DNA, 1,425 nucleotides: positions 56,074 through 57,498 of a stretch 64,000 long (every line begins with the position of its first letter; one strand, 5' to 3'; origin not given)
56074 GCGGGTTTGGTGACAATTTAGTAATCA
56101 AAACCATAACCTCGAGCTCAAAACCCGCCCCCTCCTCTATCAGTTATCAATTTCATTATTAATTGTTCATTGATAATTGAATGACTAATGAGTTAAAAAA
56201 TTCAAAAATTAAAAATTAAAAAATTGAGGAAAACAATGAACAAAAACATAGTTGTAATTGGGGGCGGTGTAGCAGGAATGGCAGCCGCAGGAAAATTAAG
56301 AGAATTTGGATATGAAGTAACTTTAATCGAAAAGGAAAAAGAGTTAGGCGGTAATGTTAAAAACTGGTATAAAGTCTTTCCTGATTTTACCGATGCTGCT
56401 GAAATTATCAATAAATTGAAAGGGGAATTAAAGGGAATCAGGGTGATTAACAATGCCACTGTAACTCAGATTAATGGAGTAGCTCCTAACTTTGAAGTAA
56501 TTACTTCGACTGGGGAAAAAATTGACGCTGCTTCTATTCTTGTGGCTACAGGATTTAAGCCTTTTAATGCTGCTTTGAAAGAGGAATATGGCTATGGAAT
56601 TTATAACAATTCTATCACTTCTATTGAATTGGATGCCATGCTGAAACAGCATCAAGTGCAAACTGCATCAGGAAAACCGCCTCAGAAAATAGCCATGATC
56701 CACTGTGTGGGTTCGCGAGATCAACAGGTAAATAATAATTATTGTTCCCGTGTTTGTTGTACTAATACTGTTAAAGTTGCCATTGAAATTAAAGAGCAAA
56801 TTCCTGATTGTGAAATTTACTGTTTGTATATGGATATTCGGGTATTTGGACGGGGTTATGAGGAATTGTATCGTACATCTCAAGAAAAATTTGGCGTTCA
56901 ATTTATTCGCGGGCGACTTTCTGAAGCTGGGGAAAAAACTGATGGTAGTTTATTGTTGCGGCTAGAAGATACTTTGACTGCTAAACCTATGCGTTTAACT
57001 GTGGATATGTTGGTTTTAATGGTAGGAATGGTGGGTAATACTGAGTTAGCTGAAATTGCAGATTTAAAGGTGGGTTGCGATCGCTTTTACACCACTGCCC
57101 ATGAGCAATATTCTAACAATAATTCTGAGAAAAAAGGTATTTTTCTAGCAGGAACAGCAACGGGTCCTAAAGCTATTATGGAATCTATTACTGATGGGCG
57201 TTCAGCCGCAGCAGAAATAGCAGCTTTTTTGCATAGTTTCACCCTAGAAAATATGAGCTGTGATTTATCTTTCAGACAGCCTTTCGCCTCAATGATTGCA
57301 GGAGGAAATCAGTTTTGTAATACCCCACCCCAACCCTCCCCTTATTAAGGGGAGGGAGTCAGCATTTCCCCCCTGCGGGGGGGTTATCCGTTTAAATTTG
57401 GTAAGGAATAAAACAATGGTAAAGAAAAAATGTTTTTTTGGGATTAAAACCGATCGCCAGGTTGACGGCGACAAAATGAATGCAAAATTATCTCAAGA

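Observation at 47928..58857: Eleven-kb sulfide/persulfide oxidation island containing a complete sHdr-like heterodisulfide-reductase set in a cyanobacterial context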

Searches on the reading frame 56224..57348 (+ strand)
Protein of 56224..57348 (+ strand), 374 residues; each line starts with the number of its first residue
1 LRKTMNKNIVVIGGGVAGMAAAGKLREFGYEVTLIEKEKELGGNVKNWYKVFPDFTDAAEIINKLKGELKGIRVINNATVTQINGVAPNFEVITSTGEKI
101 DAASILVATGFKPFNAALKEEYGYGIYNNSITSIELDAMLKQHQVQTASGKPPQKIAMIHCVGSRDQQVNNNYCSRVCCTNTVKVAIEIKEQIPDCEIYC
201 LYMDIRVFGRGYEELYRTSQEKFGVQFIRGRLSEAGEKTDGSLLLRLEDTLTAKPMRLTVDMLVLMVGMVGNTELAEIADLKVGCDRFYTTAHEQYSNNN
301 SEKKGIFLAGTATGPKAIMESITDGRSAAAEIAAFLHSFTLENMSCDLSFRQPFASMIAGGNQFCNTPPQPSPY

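Call 4: search_protein_families(library=pfam, proteins=[window:56224-57348:+])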
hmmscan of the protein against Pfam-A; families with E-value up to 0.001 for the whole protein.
window:56224-57348:+ (374 aa): 13 families
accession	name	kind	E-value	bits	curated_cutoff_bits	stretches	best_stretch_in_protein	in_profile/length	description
PF07992.20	Pyr_redox_2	-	7.1e-24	85.2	26.1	2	4-125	140-250/291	Pyridine nucleotide-disulphide oxidoreductase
PF03486.20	HI0933_like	-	6.6e-11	42.6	50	1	8-43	2-37/244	HI0933-like protein Rossmann domain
PF13738.12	Pyr_redox_3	-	2.1e-10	40.8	30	1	3-120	161-276/305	Pyridine nucleotide-disulphide oxidoreductase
PF13450.12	NAD_binding_8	-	3.2e-09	37.4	21.9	1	11-48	1-38/68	NAD(P)-binding Rossmann-like domain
PF01266.30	DAO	-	2e-08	34.6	27.9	1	9-43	2-37/353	FAD dependent oxidoreductase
PF01593.30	Amino_oxidase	-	3.1e-08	33.8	19.8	0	16-49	1-34/443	Flavin containing amine oxidoreductase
PF00070.33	Pyr_redox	-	3.3e-08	34.4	22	1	8-87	1-70/82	Pyridine nucleotide-disulphide oxidoreductase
PF01134.28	GIDA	-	4.5e-07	29.7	22.1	1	9-39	2-32/391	Glucose inhibited division protein A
PF12831.13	FAD_oxidored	-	5.9e-07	29.6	27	1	9-46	2-39/416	FAD dependent oxidoreductase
PF00890.30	FAD_binding_2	-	6.7e-07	29.3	20.4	1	9-44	2-37/414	FAD binding domain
PF05834.18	Lycopene_cycl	-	3.1e-06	27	23.4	0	9-61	2-57/380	Lycopene cyclase protein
PF01262.27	AlaDh_PNT_C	-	4.9e-05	23.3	23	1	8-47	30-69/214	Alanine dehydrogenase/PNT, C-terminal domain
PF13454.12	NAD_binding_9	-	5.2e-05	23.7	21.8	0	62-111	107-154/155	FAD-NAD(P)-binding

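Call 6: search_protein_families(library=ncbifam, proteins=[window:56224-57348:+], max_evalue=0.001)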
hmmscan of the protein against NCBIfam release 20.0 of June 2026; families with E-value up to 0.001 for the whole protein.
window:56224-57348:+ (374 aa): 97 families (the best 25 are shown)
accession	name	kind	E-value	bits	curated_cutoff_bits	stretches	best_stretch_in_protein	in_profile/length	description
NF040770.1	hetero_SS_HdrA2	exception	5.8e-84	282.6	1100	2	98-342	314-566/777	CoB-CoM heterodisulfide reductase HdrA2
NF041778.1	hetero_SS_HdrA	equivalog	4.7e-61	206.6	1400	2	69-337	298-571/771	ferredoxin:CoB-CoM heterodisulfide reductase subunit HdrA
NF041891.1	hdrA_Methbact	equivalog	2.7e-55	187.9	1300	2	100-338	313-558/762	ferredoxin:CoB-CoM heterodisulfide reductase subunit HdrA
NF009410.0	PRK12771.1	subfamily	7.9e-16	57.7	516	2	6-45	138-177/566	NAD(P)-binding protein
TIGR03315.1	Se_ygfK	equivalog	3.8e-13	47.8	835.3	1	6-344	537-841/1012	putative selenate reductase subunit YgfK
NF009409.0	PRK12770.1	subfamily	5.4e-13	48.7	343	2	224-339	245-353/360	putative glutamate synthase subunit beta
TIGR04018.1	Bthiol_YpdA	hypoth_equivalog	8.2e-13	47.8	339.9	1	5-119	151-255/316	YpdA family putative bacillithiol disulfide reductase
TIGR01317.1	GOGAT_sm_gam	subfamily_domain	1.2e-11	44.2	447.7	1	4-46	141-183/485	glutamate synthase small subunit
TIGR00275.1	TIGR00275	subfamily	1.6e-11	43.7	183.8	2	9-43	1-35/401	aminoacetone oxidase family FAD-binding enzyme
TIGR01292.1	TRX_reduct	equivalog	1.6e-11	43.6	343.45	1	8-122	2-121/300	thioredoxin-disulfide reductase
TIGR03997.1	mycofact_OYE_2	equivalog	3.3e-11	42.3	793.15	1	4-99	377-474/645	mycofactocin system FadH/OYE family oxidoreductase 2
NF045663.1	diclust_near_Sec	equivalog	5.1e-11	41.4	530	1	5-83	105-186/759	pyridine nucleotide-disulfide oxidoreductase/dicluster-binding protein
TIGR01350.1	lipoamide_DH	equivalog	8.8e-11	41.2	408.8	1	4-116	168-272/461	dihydrolipoyl dehydrogenase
NF045765.1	PhenlGlyoxDHPadH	equivalog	2e-10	40.2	475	1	5-118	142-246/416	NADH-dependent phenylglyoxylate dehydrogenase subunit epsilon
NF003585.0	PRK05249.1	equivalog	1.7e-09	36.8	465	1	3-48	3-48/464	Si-specific NAD(P)(+) transhydrogenase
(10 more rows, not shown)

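Call 7: search_solved_structures(query=window:56224-57348:+, max_evalue=1e-10, show_alignments=1)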
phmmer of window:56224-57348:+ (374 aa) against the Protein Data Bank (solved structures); distinct sequences matched with E-value up to 1e-10: 6.
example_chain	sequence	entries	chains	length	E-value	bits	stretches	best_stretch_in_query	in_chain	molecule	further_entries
9sfi_A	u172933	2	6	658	5.1e-64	219.7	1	100-335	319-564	CoB--CoM heterodisulfide reductase iron-sulfur subunit A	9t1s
8rvv_A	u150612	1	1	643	7.1e-63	215.9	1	99-333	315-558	H(2):CoB-CoM heterodisulfide,ferredoxin reductase subunit A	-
8rvu_a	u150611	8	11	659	7.7e-63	215.8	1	99-333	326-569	H(2):CoB-CoM heterodisulfide,ferredoxin reductase subunit A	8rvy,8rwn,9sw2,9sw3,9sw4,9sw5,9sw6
6tjr_A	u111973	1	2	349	9.1e-60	205.7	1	7-332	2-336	Fumarate reductase/succinate dehydrogenase flavoprotein domain protein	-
5odc_A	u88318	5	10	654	9.9e-60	205.6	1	101-334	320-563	Heterodisulfide reductase, subunit A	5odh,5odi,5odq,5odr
7bkb_A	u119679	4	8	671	4.2e-45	157.4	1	103-338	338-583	CoB--CoM heterodisulfide reductase iron-sulfur subunit A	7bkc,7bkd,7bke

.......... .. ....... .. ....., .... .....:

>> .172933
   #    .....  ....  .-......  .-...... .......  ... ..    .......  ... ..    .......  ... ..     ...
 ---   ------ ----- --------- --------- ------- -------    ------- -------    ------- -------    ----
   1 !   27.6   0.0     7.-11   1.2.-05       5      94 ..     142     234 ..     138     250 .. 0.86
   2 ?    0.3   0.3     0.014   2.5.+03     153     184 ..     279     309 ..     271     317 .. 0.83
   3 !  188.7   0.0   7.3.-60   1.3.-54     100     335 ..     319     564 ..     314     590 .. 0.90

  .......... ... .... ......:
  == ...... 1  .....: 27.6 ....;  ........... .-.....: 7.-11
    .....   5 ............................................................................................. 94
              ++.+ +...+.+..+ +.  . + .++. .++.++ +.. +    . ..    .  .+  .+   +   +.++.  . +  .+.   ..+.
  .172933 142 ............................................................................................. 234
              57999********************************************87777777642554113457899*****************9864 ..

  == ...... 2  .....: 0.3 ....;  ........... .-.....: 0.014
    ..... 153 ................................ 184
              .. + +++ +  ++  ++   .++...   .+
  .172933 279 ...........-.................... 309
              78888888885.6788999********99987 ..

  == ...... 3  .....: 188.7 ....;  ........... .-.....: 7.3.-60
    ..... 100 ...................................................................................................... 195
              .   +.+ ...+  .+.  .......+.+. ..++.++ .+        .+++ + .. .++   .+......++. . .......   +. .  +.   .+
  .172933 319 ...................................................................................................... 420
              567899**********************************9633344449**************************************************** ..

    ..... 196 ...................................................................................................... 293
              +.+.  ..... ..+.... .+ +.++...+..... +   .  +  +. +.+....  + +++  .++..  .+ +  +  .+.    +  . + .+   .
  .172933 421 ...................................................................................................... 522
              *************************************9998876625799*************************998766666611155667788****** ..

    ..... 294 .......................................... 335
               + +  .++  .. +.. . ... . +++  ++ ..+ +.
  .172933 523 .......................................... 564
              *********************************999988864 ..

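Call 14: find_homologous_proteins(query=window:56224-57348:+, max_evalue=1e-20)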
Query window:56224-57348:+ (374 aa): 5932 proteins with E <= 1e-20 among 8000 candidates; the best 120 are listed.
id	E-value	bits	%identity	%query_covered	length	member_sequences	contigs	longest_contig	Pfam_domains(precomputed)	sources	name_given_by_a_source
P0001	1.6e-246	835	100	99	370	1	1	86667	PF01266.31,PF01593.31,PF13450.13,PF00890.31,PF07992.21,PF00070.34,PF13738.13,PF03486.21,PF05834.19,PF01134.29,PF12831.14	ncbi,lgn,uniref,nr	ncbi:MAG: CoB--CoM heterodisulfide reductase iron-sulfur subunit A family protein [Gomphosphaeria ap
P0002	1.8e-182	624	83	89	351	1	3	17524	PF01266.31,PF01593.31,PF13450.13,PF00890.31,PF07992.21,PF00070.34,PF13738.13,PF03486.21,PF05834.19,PF12831.14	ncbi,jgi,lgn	jgi:heterodisulfide reductase subunit A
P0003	4.0e-182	623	83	86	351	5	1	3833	PF01266.31,PF01593.31,PF13450.13,PF00890.31,PF07992.21,PF00070.34,PF13738.13,PF03486.21,PF12831.14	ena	-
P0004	1.5e-181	621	81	87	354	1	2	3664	PF01266.31,PF01593.31,PF13450.13,PF00890.31,PF07992.21,PF00070.34,PF13738.13,PF03486.21,PF05834.19,PF01134.29,PF12831.14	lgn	-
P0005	1.4e-179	615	80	90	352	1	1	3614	PF01266.31,PF01593.31,PF13450.13,PF00890.31,PF07992.21,PF00070.34,PF13738.13,PF03486.21,PF05834.19,PF01134.29,PF12831.14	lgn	-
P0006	1.7e-179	614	81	90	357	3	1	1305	PF01266.31,PF01593.31,PF13450.13,PF00890.31,PF07992.21,PF00070.34,PF13738.13,PF03486.21,PF05834.19,PF12831.14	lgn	-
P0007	9.6e-179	612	80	91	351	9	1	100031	PF01593.31,PF13450.13,PF00890.31,PF07992.21,PF13738.13,PF03486.21,PF05834.19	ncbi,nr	ncbi:FAD-dependent oxidoreductase [Halotia wernerae UHCC 0503]|nr:FAD-dependent oxidoreductase [Halo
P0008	3.0e-178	610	80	89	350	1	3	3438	PF01266.31,PF01593.31,PF13450.13,PF00890.31,PF07992.21,PF00070.34,PF13738.13,PF03486.21,PF05834.19,PF12831.14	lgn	-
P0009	6.1e-178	609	80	89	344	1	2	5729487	PF01266.31,PF01593.31,PF13450.13,PF00890.31,PF07992.21,PF00070.34,PF13738.13,PF03486.21,PF05834.19,PF12831.14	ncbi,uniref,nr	ncbi:pyridine nucleotide-disulfide oxidoreductase, putative [Richelia sinica FACHB-800]|uniref:Pyrid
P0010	8.9e-178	609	81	89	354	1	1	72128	PF01266.31,PF01593.31,PF13450.13,PF00890.31,PF07992.21,PF00070.34,PF13738.13,PF03486.21,PF05834.19,PF12831.14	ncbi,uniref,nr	ncbi:FAD-dependent oxidoreductase [Calothrix sp. UHCC 0171]|uniref:FAD-dependent oxidoreductase n=1 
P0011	1.2e-177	608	80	84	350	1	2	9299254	PF01266.31,PF01593.31,PF13450.13,PF00890.31,PF07992.21,PF00070.34,PF13738.13,PF03486.21,PF01262.28,PF05834.19,PF12831.14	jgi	jgi:heterodisulfide reductase subunit A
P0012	4.0e-177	607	82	89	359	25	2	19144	PF01266.31,PF01593.31,PF13450.13,PF00890.31,PF07992.21,PF00070.34,PF13738.13,PF03486.21,PF05834.19,PF01494.26,PF12831.14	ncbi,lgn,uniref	ncbi:FAD-dependent oxidoreductase [Coleofasciculus sp.]|uniref:FAD-dependent oxidoreductase n=1 Tax=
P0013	4.8e-177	606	80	86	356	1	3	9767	PF13450.13,PF07992.21,PF00070.34,PF03486.21,PF13454.13,PF05834.19,PF01134.29,PF12831.14,PF01266.31,PF01593.31,PF00890.31,PF13738.13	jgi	-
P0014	5.6e-177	606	79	81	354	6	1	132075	PF01266.31,PF01593.31,PF13450.13,PF00890.31,PF07992.21,PF13738.13,PF03486.21,PF12831.14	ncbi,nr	ncbi:MAG: CoB--CoM heterodisulfide reductase iron-sulfur subunit A family protein [Nostoc sp. TH1S01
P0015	1.7e-176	604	80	89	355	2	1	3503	PF13450.13,PF07992.21,PF00070.34,PF03486.21,PF05834.19,PF01134.29,PF01494.26,PF12831.14,PF01266.31,PF01593.31,PF00890.31,PF13738.13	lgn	-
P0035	1.4e-172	592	78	86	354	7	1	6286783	PF01266.31,PF01593.31,PF13450.13,PF00890.31,PF07992.21,PF00070.34,PF13738.13,PF03486.21,PF05834.19,PF01494.26,PF12831.14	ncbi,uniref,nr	ncbi:FAD-dependent oxidoreductase [[Phormidium] sp. ETS-05]|uniref:FAD-dependent oxidoreductase n=1 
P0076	4.5e-166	570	76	86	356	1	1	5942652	PF01266.31,PF01593.31,PF13450.13,PF00890.31,PF07992.21,PF00070.34,PF13738.13,PF03486.21,PF13454.13,PF05834.19,PF12831.14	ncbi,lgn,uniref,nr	ncbi:FAD-dependent pyridine nucleotide-disulphide oxidoreductase [Gloeothece citriformis PCC 7424]|u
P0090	6.4e-161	553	71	89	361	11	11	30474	PF01266.31,PF01593.31,PF13450.13,PF00890.31,PF07992.21,PF00070.34,PF13738.13,PF03486.21,PF05834.19,PF12831.14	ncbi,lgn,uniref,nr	ncbi:MAG: FAD-dependent oxidoreductase [Sodalinema sp.]|uniref:FAD-dependent oxidoreductase n=1 Tax=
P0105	8.4e-144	497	67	84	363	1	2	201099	PF01946.24,PF01593.31,PF13450.13,PF07992.21,PF13738.13,PF03486.21,PF12831.14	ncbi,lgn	-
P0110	2.5e-119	416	57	88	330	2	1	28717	PF01266.31,PF01593.31,PF13450.13,PF07992.21,PF00070.34,PF13738.13,PF03486.21,PF12831.14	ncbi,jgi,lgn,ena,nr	ncbi:pyridine nucleotide-disulfide oxidoreductase [Candidatus Altiarchaeales archaeon WOR_SM1_SCG]|n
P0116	4.7e-103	363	49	92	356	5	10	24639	PF01266.31,PF01593.31,PF13450.13,PF00890.31,PF07992.21,PF00070.34,PF13738.13,PF03486.21,PF01134.29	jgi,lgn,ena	-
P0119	2.0e-102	361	47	87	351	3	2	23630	PF01266.31,PF13450.13,PF07992.21,PF00070.34,PF13738.13,PF03486.21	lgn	-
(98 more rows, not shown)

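Call 20: find_encoding_contigs(protein=P0076, flank=10000, max_places=1)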
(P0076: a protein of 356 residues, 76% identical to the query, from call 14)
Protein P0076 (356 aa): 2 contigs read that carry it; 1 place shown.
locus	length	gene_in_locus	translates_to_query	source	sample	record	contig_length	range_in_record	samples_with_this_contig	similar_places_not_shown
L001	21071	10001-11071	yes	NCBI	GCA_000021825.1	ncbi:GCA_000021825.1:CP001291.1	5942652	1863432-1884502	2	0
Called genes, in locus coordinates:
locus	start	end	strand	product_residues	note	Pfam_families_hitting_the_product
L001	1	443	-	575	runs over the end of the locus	PF00890:FAD_binding_2, PF01266:DAO (weak), PF07992:Pyr_redox_2 (faint), PF02910:Succ_DH_flav_C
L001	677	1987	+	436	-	PF01266:DAO (faint), PF07992:Pyr_redox_2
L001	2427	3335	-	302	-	PF01925:TauE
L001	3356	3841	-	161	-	PF11320:DUF3122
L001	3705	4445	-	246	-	PF11845:Tll0287-like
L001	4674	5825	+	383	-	PF12323:HTH_OrfB_IS605, PF01385:OrfB_IS605, PF07282:Cas12f1-like_TNB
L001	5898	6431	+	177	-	PF25471:TM_PetC, PF00355:Rieske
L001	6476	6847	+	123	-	PF00581:Rhodanese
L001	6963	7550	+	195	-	PF03551:PadR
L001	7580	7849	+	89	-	-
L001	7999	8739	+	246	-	PF13187:Fer4_9, PF13183:Fer4_8, PF13237:Fer4_10 (weak), PF13484:Fer4_16 (faint), PF13534:Fer4_17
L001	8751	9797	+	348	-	PF02754:CCG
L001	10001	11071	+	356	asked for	PF00070:Pyr_redox (faint), PF00890:FAD_binding_2, PF01266:DAO (weak), PF03486:HI0933_like (weak), PF07992:Pyr_redox_2, PF12831:FAD_oxidored (weak), PF13450:NAD_binding_8, PF07992:Pyr_redox_2 (weak), +4 more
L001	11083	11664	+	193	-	PF13183:Fer4_8, PF13187:Fer4_9, PF13534:Fer4_17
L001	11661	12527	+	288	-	PF02754:CCG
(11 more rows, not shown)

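Call 21: find_encoding_contigs(protein=P0009, flank=10000, max_places=1)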
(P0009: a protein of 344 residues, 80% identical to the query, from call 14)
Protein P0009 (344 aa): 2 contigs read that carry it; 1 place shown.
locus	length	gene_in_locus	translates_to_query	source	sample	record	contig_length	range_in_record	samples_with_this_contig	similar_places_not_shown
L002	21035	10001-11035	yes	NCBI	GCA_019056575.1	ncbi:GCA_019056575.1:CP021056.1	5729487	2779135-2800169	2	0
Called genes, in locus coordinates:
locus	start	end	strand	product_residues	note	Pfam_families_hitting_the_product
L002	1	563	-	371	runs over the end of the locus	-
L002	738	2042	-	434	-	PF13421:Band_7_1, PF01145:Band_7, PF14237:GYF_2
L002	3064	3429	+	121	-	PF09000:Cytotoxic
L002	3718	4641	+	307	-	PF18928:DUF5677 (weak)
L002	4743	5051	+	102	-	PF02604:PhdYeFM_antitox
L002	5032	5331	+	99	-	PF06769:YoeB_toxin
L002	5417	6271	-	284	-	PF01925:TauE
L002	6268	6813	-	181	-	PF00581:Rhodanese, PF11127:YgaP-like_TM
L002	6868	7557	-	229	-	PF00753:Lactamase_B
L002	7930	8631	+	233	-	PF13237:Fer4_10 (weak), PF13183:Fer4_8, PF13187:Fer4_9 (weak), PF13484:Fer4_16 (weak), PF13534:Fer4_17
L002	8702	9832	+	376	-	PF02754:CCG (weak)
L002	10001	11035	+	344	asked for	PF00070:Pyr_redox (weak), PF00890:FAD_binding_2, PF01266:DAO (weak), PF03486:HI0933_like (faint), PF05834:Lycopene_cycl (faint), PF07992:Pyr_redox_2, PF12831:FAD_oxidored (weak), PF13450:NAD_binding_8, +2 more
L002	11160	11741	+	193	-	PF13534:Fer4_17, PF13183:Fer4_8, PF13187:Fer4_9 (weak)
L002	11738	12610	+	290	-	PF02754:CCG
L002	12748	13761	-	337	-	PF00577:Usher (faint)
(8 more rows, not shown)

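Call 22: find_encoding_contigs(protein=P0035, flank=10000, max_places=1)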
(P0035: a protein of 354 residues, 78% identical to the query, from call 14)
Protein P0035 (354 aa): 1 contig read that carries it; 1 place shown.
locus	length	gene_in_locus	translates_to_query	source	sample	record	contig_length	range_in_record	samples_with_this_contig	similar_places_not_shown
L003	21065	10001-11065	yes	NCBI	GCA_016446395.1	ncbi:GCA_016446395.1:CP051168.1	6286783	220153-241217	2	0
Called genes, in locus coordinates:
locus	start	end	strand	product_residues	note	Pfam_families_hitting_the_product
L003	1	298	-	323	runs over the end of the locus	-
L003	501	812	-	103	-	-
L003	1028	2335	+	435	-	PF26355:HTH_VMAP-M9, PF00931:NB-ARC (weak), PF01637:ATPase_2, PF13191:AAA_16 (weak), PF13401:AAA_22 (weak)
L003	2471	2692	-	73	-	-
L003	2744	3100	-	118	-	PF01934:HepT-like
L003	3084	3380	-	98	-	PF01909:NTP_transf_2, PF18765:Polbeta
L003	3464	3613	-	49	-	-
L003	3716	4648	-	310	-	PF02195:ParB_N, PF17762:HTH_ParB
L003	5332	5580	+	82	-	-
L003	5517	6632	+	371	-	PF07992:Pyr_redox_2 (weak)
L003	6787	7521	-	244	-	PF08241:Methyltransf_11, PF13649:Methyltransf_25, PF13847:Methyltransf_31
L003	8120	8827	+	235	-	PF13237:Fer4_10 (weak), PF13183:Fer4_8, PF13187:Fer4_9 (weak), PF13534:Fer4_17 (weak)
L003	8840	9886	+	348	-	PF02754:CCG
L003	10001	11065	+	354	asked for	PF00070:Pyr_redox (weak), PF00890:FAD_binding_2, PF01494:FAD_binding_3 (weak), PF03486:HI0933_like (weak), PF07992:Pyr_redox_2, PF12831:FAD_oxidored (weak), PF13450:NAD_binding_8 (weak), PF13738:Pyr_redox_3 (weak), +3 more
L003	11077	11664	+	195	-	PF13183:Fer4_8, PF13187:Fer4_9 (weak), PF13534:Fer4_17 (weak)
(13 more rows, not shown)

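Call 69: find_encoding_contigs(protein=P0012, flank=10000, max_places=1)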
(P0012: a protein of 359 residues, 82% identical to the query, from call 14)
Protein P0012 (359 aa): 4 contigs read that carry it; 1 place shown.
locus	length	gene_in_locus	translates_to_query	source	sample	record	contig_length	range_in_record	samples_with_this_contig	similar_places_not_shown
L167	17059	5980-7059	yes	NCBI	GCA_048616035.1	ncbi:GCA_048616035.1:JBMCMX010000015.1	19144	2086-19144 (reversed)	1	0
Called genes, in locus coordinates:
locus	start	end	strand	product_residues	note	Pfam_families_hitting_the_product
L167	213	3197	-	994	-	PF05860:TPS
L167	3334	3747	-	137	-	PF01022:HTH_5, PF12840:HTH_20 (weak)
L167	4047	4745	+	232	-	PF13237:Fer4_10 (weak), PF13183:Fer4_8, PF13187:Fer4_9 (weak), PF13484:Fer4_16 (weak), PF13534:Fer4_17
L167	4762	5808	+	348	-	PF02754:CCG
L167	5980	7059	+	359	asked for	PF00070:Pyr_redox (weak), PF00890:FAD_binding_2, PF01266:DAO (weak), PF01494:FAD_binding_3 (weak), PF03486:HI0933_like (weak), PF07992:Pyr_redox_2, PF12831:FAD_oxidored, PF13450:NAD_binding_8, +3 more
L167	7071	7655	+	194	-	PF13237:Fer4_10 (faint), PF13183:Fer4_8, PF13187:Fer4_9 (weak), PF13534:Fer4_17 (weak)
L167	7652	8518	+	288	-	PF02754:CCG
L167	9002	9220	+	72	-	PF11127:YgaP-like_TM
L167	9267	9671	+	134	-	PF02579:Nitro_FeMo-Co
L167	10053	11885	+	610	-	PF08448:PAS_4, PF13188:PAS_8 (faint), PF08447:PAS_3 (weak), PF13426:PAS_9, PF01590:GAF, PF13185:GAF_2 (weak), PF00512:HisKA (faint), PF02518:HATPase_c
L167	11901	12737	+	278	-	PF00753:Lactamase_B, PF23023:Anti-Pycsar_Apyc1, PF12706:Lactamase_B_2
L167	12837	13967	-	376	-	-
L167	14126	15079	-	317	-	PF08331:QueG_DUF1730, PF13484:Fer4_16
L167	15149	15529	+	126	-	PF02136:NTF2, PF12680:SnoaL_2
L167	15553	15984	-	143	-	-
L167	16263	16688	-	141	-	PF13581:HATPase_c_2, PF02518:HATPase_c (weak)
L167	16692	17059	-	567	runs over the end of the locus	PF00072:Response_reg, PF01590:GAF, PF13185:GAF_2 (weak), PF13492:GAF_3, PF07228:SpoIIE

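Call 70: find_encoding_contigs(protein=P0105, flank=10000, max_places=1)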
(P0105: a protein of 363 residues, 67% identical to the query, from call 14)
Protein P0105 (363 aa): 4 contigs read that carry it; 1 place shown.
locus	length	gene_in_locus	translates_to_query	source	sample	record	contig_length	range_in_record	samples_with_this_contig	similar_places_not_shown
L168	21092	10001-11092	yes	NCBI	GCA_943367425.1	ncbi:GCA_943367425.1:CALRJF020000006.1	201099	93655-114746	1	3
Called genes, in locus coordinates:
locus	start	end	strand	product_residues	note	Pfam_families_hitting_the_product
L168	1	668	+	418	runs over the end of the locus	PF07992:Pyr_redox_2 (faint)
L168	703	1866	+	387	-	PF00149:Metallophos, PF12850:Metallophos_2 (weak), PF12320:SbcD_C (weak)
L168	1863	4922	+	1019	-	PF13476:AAA_23, PF13558:SbcC_Walker_B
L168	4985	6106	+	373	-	PF00753:Lactamase_B, PF00581:Rhodanese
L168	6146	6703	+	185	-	PF00581:Rhodanese, PF11127:YgaP-like_TM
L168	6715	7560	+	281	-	PF01925:TauE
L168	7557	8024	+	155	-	-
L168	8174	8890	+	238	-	PF13237:Fer4_10 (faint), PF13183:Fer4_8 (weak)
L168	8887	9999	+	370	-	PF02754:CCG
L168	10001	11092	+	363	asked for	PF01946:Thi4 (weak), PF03486:HI0933_like (faint), PF07992:Pyr_redox_2, PF12831:FAD_oxidored, PF13450:NAD_binding_8, PF13738:Pyr_redox_3 (faint), PF01593:Amino_oxidase (faint), PF07992:Pyr_redox_2 (weak)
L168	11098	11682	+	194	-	PF13183:Fer4_8, PF13187:Fer4_9 (weak), PF13534:Fer4_17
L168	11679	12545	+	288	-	PF02754:CCG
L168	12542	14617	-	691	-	PF02310:B12-binding, PF04055:Radical_SAM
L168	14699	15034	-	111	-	PF12159:DUF3593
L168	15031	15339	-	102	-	PF10693:DUF2499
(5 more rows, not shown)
